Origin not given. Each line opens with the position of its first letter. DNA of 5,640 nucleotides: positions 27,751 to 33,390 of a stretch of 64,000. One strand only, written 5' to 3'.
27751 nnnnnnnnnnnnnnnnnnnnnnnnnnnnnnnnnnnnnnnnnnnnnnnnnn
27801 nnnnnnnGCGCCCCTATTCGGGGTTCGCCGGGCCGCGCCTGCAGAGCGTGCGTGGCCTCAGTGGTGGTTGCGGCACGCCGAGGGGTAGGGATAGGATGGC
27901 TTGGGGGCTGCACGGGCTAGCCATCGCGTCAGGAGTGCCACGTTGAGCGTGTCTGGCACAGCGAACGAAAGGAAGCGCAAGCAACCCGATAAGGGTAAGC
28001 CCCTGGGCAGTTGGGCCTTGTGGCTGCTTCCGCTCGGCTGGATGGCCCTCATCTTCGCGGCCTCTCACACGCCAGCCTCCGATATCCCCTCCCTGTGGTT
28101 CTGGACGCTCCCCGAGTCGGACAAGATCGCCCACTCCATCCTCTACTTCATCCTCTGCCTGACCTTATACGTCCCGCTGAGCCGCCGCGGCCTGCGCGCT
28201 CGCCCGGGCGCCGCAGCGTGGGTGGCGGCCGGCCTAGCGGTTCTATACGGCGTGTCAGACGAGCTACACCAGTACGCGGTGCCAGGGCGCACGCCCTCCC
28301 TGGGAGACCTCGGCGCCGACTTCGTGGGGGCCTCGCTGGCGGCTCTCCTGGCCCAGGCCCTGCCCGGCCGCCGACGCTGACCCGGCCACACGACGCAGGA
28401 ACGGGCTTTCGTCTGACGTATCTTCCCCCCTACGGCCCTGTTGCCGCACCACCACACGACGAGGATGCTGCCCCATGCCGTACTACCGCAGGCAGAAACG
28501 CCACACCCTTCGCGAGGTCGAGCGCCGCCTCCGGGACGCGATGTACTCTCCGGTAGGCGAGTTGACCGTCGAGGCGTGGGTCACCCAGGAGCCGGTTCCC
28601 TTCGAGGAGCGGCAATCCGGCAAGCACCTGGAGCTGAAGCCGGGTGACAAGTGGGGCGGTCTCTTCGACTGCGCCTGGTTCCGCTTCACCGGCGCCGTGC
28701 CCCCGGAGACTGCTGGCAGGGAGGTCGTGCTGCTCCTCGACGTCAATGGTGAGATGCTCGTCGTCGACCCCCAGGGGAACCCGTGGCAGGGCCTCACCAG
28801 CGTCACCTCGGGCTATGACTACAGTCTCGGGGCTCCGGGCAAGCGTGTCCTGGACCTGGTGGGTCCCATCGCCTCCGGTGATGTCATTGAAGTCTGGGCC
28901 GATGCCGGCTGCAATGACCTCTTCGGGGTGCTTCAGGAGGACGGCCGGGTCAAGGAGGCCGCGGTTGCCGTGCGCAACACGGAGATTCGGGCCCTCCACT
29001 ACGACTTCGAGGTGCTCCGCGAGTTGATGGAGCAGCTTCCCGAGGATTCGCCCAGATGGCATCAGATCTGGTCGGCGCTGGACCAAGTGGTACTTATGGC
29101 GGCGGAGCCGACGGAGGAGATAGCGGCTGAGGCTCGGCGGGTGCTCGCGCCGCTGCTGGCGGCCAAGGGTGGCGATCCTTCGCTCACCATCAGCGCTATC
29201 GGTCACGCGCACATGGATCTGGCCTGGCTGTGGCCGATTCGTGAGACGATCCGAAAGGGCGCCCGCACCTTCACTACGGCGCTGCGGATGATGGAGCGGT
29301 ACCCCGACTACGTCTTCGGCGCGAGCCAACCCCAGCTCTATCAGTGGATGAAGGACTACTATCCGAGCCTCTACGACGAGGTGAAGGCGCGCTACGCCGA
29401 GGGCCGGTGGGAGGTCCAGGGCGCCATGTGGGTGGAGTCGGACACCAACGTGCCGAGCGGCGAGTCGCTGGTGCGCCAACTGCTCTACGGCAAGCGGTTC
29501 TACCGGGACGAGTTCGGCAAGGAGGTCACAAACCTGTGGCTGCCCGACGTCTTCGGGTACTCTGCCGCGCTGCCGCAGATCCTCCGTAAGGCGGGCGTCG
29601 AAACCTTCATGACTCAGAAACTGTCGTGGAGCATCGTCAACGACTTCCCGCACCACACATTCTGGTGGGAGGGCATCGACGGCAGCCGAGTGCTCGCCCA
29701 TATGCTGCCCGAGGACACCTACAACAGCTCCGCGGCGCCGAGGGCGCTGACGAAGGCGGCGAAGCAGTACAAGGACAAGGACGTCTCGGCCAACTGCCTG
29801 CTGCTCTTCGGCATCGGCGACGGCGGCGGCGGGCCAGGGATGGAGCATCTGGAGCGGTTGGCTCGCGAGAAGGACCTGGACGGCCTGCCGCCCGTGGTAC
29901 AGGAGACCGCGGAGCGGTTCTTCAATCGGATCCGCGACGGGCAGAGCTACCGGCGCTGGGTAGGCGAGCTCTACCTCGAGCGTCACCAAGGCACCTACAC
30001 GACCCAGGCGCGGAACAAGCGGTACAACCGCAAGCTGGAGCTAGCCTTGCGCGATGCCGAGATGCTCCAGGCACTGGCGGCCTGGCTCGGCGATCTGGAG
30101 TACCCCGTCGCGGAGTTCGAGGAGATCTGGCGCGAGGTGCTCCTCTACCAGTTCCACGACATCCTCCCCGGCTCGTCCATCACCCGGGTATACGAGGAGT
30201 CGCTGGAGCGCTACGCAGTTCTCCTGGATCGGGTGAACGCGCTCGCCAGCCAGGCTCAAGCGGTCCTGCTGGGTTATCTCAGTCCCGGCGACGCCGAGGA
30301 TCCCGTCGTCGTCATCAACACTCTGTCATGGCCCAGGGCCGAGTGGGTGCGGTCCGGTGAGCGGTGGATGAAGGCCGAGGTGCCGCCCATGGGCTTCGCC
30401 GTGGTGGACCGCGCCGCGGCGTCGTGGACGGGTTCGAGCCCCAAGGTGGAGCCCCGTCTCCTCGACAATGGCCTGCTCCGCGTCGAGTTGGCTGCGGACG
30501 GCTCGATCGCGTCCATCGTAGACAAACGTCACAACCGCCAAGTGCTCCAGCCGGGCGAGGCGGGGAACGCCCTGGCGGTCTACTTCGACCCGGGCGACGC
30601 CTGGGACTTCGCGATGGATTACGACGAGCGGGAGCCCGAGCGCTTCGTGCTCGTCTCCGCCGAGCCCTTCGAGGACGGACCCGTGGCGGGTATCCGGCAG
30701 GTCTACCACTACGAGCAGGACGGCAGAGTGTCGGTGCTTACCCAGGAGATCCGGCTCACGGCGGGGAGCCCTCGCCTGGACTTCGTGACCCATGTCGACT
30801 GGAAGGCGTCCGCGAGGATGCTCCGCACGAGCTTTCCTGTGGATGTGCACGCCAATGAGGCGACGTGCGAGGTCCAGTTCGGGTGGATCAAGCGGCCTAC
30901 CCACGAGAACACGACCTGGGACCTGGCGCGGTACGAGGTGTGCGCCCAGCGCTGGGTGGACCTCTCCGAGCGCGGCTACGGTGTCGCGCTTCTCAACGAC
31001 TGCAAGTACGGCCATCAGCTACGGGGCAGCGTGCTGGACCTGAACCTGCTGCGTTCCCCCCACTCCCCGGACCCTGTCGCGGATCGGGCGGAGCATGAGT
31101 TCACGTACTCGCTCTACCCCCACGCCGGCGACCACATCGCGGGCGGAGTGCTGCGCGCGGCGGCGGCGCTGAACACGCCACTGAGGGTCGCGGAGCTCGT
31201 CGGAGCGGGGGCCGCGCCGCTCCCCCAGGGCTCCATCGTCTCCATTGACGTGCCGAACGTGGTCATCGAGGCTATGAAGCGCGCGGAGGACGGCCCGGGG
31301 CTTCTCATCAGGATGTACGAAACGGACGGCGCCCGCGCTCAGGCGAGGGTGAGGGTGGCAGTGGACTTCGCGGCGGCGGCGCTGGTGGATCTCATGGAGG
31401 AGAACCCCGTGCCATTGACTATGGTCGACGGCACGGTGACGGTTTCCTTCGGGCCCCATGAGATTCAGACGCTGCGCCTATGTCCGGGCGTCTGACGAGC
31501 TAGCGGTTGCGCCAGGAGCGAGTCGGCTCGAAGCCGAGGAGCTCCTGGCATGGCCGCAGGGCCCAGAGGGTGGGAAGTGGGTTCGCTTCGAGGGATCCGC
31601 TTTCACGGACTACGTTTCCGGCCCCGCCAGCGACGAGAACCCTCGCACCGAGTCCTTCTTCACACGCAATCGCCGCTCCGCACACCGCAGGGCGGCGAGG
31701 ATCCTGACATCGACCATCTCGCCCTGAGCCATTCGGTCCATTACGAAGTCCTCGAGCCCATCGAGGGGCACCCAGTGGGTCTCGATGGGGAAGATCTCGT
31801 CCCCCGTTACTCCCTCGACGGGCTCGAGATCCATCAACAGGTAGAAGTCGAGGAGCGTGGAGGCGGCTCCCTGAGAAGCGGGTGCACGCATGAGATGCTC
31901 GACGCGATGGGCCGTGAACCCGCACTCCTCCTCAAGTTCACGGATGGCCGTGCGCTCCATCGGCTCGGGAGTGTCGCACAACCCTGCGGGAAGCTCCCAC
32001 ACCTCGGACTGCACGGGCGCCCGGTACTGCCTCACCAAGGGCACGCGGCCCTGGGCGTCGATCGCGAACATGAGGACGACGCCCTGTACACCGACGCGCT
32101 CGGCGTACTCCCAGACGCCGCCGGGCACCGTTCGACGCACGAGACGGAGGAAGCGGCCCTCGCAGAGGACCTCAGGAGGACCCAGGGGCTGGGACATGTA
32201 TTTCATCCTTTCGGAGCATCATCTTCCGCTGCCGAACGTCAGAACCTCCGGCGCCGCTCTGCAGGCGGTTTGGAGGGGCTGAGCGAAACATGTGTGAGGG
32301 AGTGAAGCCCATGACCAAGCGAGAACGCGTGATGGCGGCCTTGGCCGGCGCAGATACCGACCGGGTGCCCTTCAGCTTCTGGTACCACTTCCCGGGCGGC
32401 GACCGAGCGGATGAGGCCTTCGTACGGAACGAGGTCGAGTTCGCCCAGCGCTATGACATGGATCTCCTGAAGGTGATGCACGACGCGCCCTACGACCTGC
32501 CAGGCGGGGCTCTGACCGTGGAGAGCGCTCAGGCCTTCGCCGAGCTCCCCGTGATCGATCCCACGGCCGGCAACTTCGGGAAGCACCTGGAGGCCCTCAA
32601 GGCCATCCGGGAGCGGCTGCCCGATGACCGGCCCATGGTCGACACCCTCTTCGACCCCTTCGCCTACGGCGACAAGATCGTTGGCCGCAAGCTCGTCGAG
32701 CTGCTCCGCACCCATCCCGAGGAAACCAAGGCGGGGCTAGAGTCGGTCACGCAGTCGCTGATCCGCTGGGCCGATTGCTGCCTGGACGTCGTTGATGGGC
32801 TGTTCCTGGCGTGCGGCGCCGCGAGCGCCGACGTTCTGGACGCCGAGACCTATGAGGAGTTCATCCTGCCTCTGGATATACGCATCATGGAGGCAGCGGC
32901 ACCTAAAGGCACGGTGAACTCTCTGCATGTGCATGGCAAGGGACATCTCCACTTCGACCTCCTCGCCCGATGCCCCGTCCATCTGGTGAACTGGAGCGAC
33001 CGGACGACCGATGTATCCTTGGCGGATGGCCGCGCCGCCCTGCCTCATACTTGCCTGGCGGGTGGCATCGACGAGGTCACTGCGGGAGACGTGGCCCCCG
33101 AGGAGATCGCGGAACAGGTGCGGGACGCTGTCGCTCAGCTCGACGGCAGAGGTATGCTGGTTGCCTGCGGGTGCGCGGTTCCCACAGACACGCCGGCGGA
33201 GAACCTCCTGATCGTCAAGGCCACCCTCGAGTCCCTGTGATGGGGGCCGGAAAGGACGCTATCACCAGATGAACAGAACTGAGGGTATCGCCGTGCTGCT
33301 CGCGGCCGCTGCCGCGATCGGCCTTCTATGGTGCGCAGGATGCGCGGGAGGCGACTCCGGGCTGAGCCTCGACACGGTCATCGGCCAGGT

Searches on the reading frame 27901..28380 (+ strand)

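Call 9: search_protein_families(library=pfam, proteins=[window:27901-28380:+], max_evalue=0.001)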
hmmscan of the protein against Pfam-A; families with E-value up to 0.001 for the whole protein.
window:27901-28380:+ (159 aa): 1 family
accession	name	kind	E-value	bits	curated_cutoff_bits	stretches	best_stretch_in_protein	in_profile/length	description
PF04892.17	VanZ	-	2.2e-10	41.7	30.1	1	41-152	2-123/126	VanZ like family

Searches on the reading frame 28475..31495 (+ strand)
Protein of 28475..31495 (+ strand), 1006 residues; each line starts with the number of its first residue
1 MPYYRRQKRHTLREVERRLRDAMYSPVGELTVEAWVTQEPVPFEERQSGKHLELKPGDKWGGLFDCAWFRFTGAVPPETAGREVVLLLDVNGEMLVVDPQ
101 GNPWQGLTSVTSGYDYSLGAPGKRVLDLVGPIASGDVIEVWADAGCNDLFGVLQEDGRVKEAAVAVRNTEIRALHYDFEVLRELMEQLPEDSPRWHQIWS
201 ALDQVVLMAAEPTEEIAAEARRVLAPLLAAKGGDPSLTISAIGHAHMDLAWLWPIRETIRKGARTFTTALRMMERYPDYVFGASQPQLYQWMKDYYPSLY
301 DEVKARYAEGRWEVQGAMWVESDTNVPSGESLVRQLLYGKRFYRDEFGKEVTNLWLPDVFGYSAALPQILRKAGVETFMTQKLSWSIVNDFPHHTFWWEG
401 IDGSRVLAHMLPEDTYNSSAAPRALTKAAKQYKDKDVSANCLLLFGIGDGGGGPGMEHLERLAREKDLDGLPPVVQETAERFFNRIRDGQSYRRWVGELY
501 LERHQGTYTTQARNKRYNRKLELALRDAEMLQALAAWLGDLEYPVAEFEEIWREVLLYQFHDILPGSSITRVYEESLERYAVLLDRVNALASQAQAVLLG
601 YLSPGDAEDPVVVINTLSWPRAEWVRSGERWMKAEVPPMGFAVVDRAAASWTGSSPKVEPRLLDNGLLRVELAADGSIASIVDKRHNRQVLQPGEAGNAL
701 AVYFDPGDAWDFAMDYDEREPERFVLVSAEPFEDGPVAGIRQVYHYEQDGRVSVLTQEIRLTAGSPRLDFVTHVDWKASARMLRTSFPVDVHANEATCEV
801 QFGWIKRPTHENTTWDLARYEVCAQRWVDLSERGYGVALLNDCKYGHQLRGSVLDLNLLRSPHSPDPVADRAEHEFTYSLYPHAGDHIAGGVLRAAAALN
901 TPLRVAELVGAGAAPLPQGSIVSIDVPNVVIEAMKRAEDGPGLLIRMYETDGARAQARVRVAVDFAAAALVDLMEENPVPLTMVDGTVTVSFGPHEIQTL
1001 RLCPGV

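Call 9: search_protein_families(library=pfam, proteins=[window:28475-31495:+], max_evalue=0.001)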
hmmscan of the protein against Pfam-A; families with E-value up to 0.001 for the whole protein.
window:28475-31495:+ (1006 aa): 6 families
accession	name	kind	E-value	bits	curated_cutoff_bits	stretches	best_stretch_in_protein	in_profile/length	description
PF01074.27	Glyco_hydro_38N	-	2.2e-91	306.5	25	1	238-488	1-257/270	Glycosyl hydrolases family 38 N-terminal domain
PF07748.19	Glyco_hydro_38C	-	6.1e-58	196.9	25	1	663-867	1-205/206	Glycosyl hydrolases family 38 C-terminal domain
PF09261.16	Alpha-mann_mid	-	3.3e-28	98.1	31.1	1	503-598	2-96/96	Alpha mannosidase middle domain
PF17677.7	Glyco_hydro38C2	-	3.6e-15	56.3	22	1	928-1000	1-72/72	Glycosyl hydrolases family 38 C-terminal beta sandwich domain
PF22907.2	Ams1-like_1st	-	0.00019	21.7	27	1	35-154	13-123/145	Alpha-mannosidase, jelly roll domain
PF03065.20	Glyco_hydro_57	-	0.00079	19.3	21.2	0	287-387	82-178/291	Glycosyl hydrolase family 57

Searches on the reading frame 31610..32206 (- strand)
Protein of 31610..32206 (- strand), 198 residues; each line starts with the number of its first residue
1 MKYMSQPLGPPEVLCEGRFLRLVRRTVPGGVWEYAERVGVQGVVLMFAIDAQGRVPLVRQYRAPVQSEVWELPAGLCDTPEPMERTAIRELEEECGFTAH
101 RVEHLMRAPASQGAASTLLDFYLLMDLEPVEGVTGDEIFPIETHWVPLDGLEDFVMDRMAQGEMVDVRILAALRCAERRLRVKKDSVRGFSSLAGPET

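Call 9: search_protein_families(library=pfam, proteins=[window:31610-32206:-], max_evalue=0.001)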
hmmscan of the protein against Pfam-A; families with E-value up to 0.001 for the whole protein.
window:31610-32206:- (198 aa): 1 family
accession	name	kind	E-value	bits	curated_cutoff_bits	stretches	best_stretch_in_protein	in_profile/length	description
PF00293.34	NUDIX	-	3.7e-13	50.1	21.1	1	43-151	5-118/134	NUDIX domain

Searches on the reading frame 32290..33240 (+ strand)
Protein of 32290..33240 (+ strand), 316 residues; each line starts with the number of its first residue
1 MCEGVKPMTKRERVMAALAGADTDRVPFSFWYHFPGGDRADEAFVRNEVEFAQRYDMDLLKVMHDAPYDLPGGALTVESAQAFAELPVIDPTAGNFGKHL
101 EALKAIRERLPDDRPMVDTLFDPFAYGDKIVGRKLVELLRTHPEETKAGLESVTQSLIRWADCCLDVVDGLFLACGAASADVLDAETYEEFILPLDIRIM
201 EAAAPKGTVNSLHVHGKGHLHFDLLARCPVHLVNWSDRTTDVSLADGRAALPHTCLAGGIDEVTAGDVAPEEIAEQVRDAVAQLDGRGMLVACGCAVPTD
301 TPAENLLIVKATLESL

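Call 9: search_protein_families(library=pfam, proteins=[window:32290-33240:+], max_evalue=0.001)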
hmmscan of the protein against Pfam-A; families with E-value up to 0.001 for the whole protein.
window:32290-33240:+ (316 aa): 1 family
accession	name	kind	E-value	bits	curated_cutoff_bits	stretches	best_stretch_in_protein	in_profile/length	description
PF01208.23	URO-D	-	3e-23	82.8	23.9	1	78-307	100-337/346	Uroporphyrinogen decarboxylase (URO-D)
